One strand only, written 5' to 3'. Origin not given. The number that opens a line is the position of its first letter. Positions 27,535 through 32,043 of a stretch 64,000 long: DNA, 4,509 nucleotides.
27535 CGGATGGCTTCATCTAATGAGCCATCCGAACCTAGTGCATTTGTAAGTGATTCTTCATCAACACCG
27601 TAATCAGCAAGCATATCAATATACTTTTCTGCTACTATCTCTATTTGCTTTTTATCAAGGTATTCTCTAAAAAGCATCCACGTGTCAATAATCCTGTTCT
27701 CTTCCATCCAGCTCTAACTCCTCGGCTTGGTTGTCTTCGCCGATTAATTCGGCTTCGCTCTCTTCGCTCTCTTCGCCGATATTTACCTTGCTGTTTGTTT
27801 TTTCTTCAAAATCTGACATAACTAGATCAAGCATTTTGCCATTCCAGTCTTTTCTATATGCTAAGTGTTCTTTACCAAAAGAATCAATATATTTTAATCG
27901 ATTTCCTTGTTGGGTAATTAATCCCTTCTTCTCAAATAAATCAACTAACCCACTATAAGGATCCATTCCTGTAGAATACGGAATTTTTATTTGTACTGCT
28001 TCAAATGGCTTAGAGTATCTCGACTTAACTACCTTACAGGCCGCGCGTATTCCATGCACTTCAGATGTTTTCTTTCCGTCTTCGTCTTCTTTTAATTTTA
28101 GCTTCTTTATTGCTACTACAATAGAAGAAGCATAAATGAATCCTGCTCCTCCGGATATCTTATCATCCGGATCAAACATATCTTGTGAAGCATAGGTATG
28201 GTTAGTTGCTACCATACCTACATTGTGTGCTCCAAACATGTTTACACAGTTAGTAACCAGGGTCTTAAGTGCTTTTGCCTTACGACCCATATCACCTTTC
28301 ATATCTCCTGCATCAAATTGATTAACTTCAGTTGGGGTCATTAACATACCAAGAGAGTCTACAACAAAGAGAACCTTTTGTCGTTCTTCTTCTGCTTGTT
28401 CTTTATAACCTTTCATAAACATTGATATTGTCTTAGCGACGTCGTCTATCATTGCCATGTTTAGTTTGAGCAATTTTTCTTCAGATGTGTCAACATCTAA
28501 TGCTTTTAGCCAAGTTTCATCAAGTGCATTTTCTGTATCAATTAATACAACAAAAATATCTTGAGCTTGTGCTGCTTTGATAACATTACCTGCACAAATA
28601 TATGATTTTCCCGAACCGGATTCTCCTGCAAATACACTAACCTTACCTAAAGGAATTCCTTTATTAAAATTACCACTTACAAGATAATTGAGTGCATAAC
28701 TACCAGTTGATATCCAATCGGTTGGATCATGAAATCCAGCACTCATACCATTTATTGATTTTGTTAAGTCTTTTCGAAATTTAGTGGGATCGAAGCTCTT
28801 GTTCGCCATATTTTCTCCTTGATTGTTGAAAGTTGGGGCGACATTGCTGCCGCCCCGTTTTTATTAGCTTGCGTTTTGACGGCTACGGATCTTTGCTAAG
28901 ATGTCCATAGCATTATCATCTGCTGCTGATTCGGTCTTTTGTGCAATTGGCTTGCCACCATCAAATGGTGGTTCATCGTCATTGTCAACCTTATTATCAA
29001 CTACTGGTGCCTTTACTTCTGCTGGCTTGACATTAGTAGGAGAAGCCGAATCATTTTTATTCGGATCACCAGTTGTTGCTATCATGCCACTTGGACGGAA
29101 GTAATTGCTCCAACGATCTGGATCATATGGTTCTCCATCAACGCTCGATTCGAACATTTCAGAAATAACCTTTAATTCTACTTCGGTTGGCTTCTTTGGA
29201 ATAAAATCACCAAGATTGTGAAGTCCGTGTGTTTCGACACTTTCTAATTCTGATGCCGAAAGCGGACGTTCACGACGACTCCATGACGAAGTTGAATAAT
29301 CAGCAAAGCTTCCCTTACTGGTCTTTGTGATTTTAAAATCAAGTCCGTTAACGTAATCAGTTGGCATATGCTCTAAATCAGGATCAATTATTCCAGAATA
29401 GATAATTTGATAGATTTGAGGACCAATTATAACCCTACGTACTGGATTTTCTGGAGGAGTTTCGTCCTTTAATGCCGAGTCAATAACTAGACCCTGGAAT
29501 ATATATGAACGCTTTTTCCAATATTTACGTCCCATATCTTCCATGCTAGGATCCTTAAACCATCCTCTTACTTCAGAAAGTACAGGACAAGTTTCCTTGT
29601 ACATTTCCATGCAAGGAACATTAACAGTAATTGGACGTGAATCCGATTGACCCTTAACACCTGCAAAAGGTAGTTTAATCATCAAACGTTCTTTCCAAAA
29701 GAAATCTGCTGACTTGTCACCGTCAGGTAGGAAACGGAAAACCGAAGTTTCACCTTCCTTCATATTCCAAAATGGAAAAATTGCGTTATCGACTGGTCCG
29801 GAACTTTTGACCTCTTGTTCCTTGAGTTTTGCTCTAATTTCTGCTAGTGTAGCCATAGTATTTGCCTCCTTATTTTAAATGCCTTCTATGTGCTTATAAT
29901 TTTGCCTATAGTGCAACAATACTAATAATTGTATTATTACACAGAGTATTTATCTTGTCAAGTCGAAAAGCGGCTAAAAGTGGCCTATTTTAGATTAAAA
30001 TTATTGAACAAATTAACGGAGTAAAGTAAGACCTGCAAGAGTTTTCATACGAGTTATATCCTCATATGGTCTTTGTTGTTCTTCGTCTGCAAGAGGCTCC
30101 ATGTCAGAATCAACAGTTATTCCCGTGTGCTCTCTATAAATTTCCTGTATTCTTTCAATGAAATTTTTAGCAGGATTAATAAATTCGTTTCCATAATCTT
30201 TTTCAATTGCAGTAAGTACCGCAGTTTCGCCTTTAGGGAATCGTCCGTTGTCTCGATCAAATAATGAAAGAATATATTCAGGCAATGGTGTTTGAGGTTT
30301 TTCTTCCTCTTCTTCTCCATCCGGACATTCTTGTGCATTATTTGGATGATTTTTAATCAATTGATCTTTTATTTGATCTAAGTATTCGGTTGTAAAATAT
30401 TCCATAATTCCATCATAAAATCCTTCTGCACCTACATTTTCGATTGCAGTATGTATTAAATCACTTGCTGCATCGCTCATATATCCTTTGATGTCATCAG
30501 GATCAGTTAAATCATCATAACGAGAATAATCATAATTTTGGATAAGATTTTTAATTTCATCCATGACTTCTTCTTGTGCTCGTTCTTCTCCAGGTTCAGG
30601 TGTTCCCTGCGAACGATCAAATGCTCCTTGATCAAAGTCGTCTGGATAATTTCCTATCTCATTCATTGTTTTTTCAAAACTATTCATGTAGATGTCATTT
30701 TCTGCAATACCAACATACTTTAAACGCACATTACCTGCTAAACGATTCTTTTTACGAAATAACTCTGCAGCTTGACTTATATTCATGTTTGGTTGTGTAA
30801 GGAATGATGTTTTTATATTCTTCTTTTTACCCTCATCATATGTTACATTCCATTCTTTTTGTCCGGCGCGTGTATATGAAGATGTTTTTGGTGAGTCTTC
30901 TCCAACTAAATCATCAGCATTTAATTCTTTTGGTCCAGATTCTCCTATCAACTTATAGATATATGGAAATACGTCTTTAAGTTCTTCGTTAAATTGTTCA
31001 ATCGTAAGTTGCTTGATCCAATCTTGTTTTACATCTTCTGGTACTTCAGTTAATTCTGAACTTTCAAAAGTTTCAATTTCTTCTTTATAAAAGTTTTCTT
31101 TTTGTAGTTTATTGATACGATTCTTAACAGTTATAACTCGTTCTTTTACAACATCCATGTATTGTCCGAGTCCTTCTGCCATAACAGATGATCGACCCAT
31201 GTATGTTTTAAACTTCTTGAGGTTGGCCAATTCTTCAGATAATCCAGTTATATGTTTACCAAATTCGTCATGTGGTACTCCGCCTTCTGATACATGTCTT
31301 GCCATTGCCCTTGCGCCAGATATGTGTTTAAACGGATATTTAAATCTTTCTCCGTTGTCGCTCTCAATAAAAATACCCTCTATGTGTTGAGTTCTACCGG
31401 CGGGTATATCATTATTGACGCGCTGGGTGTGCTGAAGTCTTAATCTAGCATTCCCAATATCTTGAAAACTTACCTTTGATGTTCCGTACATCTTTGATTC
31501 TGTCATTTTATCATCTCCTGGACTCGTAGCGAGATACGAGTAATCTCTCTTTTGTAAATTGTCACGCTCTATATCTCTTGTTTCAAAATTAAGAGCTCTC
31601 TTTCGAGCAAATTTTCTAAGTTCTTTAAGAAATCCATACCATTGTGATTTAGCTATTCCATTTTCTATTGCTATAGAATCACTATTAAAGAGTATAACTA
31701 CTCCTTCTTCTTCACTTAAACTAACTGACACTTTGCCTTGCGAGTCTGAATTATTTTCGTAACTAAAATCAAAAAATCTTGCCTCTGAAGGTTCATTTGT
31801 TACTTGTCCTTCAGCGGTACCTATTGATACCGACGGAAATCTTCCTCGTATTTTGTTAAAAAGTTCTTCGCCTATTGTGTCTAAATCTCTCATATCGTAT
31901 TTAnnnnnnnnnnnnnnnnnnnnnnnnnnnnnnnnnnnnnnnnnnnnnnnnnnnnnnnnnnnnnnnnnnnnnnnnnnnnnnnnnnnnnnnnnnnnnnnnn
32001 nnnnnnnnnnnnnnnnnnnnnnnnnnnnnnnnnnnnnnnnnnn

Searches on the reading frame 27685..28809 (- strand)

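Call 63: search_protein_families(library=phrogs, proteins=[window:27685-28809:-], max_evalue=0.00001)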
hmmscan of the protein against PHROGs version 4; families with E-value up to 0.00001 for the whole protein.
window:27685-28809:- (374 aa): 4 families
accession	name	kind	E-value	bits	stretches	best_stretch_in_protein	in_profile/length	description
phrog_97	-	other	1.4e-71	243.3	2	3-246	15-263/506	UvsX-like recombinase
phrog_8337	-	DNA, RNA and nucleotide metabolism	2.2e-24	87.3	1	26-244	43-251/273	DNA repair protein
phrog_17958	-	moron, auxiliary metabolic gene and host takeover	3.2e-08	33.3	1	28-220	305-493/682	FtsK/SpoIIIE-like protein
phrog_239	-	DNA, RNA and nucleotide metabolism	4.5e-06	26.9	0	50-249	353-567/801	DNA primase/helicase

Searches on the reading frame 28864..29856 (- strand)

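Call 63: search_protein_families(library=phrogs, proteins=[window:28864-29856:-], max_evalue=0.00001)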
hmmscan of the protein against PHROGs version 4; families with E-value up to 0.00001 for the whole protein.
window:28864-29856:- (330 aa): 1 family
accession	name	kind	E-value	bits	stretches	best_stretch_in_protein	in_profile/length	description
phrog_1192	-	DNA, RNA and nucleotide metabolism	3.8e-61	208.3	1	1-322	2-322/326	single strand DNA binding protein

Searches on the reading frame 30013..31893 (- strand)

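Call 63: search_protein_families(library=phrogs, proteins=[window:30013-31893:-], max_evalue=0.00001)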
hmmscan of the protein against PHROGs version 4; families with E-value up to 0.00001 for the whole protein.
window:30013-31893:- (626 aa): 1 family
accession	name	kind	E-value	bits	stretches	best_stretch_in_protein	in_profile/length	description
phrog_13484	-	head and packaging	2.6e-18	67.2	1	26-252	27-247/428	virion structural protein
